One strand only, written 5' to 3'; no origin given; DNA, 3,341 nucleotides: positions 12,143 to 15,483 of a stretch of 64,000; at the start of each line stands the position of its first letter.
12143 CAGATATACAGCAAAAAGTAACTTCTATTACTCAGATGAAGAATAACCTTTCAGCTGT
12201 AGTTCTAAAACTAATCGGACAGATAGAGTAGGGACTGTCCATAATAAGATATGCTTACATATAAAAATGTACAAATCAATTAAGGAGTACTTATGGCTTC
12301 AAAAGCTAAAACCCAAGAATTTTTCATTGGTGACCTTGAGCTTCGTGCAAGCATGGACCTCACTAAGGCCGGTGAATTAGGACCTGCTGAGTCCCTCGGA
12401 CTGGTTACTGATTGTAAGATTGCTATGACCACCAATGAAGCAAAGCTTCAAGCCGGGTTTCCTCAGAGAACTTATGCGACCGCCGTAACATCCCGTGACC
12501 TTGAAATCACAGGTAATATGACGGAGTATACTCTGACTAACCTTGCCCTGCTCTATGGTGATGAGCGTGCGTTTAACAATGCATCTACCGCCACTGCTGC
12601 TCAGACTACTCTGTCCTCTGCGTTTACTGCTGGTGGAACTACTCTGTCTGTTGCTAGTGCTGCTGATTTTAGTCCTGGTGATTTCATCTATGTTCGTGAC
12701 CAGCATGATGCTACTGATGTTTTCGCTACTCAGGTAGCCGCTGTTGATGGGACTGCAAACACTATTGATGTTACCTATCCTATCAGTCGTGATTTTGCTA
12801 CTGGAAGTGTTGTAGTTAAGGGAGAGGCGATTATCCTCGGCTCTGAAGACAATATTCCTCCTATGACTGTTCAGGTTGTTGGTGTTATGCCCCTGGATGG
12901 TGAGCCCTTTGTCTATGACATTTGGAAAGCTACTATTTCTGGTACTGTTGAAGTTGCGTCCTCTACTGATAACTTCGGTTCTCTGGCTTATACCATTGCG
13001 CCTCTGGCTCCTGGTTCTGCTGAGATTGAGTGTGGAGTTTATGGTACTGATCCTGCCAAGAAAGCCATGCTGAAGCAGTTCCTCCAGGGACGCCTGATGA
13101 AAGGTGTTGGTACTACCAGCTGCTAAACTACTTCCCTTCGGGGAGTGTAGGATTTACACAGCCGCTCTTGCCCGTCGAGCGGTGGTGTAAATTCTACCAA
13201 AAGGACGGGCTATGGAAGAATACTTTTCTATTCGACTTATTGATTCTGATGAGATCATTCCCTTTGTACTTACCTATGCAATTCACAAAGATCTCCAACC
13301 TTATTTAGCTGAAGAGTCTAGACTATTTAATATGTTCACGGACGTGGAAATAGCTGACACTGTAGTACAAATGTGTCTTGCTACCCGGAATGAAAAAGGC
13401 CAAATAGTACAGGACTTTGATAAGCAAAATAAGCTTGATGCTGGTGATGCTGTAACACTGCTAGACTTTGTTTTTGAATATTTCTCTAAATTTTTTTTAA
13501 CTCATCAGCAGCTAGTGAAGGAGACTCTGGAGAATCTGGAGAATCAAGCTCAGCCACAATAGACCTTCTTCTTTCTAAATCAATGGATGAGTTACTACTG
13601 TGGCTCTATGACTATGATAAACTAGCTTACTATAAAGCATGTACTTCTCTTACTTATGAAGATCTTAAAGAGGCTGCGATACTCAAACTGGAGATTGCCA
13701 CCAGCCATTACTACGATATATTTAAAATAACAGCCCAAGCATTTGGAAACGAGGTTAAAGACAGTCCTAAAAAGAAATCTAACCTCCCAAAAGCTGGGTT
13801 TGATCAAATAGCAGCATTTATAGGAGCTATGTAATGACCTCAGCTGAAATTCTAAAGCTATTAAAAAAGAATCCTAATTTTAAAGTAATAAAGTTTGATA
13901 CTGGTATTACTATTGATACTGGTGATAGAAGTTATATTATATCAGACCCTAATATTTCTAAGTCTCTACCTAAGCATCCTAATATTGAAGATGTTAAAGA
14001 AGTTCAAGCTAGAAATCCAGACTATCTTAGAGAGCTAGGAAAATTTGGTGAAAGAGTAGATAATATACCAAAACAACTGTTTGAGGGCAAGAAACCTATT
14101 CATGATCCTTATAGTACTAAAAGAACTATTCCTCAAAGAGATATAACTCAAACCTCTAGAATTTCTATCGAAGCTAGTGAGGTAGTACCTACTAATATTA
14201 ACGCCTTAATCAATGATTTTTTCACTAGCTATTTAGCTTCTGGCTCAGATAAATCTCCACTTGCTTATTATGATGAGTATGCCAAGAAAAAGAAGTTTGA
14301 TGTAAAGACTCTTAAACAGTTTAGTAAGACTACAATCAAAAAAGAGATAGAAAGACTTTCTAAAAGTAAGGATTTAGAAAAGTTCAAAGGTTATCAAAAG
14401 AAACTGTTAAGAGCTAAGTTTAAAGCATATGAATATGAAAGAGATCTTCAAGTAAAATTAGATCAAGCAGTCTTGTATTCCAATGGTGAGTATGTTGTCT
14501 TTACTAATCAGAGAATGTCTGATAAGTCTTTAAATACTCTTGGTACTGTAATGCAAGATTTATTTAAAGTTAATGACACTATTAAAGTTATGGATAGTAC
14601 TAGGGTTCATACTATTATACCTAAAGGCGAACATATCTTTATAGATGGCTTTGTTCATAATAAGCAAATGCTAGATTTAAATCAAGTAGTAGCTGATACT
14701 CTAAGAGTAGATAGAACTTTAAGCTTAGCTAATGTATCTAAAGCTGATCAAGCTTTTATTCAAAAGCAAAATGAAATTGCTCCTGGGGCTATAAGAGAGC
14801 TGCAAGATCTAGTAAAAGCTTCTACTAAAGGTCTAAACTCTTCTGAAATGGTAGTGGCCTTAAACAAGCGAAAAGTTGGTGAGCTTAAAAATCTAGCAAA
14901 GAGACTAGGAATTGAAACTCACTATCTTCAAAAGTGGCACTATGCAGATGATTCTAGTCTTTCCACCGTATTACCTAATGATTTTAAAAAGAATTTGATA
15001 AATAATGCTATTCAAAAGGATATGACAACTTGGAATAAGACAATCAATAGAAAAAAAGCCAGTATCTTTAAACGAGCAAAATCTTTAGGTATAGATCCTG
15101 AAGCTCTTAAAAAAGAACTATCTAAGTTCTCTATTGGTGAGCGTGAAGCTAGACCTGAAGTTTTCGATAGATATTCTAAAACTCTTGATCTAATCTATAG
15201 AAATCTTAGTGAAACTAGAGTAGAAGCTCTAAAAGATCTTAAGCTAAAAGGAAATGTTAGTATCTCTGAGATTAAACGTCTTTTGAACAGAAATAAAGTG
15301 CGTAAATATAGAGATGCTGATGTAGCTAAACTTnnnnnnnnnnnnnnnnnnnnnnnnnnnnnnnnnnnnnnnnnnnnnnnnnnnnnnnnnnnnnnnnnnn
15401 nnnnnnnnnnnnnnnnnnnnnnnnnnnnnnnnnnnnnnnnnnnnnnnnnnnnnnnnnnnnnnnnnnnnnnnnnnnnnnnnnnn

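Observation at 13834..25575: Exceptionally long tape measure gene (11.7 kb, 3913 codons)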

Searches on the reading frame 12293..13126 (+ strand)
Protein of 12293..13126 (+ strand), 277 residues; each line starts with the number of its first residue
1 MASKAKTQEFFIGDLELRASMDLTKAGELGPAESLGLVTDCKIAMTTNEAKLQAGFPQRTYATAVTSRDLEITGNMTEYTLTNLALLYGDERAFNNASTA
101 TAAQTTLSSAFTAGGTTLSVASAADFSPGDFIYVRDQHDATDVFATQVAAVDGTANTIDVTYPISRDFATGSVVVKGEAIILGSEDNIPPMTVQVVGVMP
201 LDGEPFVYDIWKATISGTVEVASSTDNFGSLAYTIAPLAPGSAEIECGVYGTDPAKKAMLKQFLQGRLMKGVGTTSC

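Call 7: search_protein_families(library=phrogs, proteins=[window:12293-13126:+], max_evalue=0.001)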
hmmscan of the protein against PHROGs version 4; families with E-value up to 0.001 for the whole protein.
window:12293-13126:+ (277 aa): 1 family
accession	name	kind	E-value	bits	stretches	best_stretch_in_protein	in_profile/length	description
phrog_28493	-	unknown function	1.3e-24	87.9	1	1-245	1-249/270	-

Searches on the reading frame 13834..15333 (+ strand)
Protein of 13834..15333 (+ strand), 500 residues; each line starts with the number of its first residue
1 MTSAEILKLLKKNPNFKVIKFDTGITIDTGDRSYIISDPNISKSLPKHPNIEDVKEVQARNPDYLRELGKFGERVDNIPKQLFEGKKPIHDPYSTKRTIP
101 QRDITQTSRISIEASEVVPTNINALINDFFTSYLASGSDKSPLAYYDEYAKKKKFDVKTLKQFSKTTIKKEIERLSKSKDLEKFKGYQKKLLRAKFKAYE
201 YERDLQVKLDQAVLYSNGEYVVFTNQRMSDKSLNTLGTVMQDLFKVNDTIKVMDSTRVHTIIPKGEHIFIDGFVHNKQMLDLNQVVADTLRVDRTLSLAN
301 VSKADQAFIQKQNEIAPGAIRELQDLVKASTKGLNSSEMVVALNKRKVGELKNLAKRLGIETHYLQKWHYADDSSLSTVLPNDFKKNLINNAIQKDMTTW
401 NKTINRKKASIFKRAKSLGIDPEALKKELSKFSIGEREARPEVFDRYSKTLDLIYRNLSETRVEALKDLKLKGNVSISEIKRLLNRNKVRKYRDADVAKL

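Call 31: search_protein_families(library=pfam, proteins=[window:13834-15333:+], max_evalue=10)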
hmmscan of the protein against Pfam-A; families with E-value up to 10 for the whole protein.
window:13834-15333:+ (500 aa): 3 families
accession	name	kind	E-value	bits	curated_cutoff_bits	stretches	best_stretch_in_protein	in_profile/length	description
PF25212.1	HVO_A0114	-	0.043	14.1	27.6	1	450-489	12-51/84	HVO_A0114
PF13223.11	DUF4031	-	0.11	13.2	25.6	1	348-370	24-46/76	Protein of unknown function (DUF4031)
PF10073.14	GapR_DNA-bd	-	0.28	11.3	22.6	1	402-451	20-71/72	GapR-like, DNA-binding domain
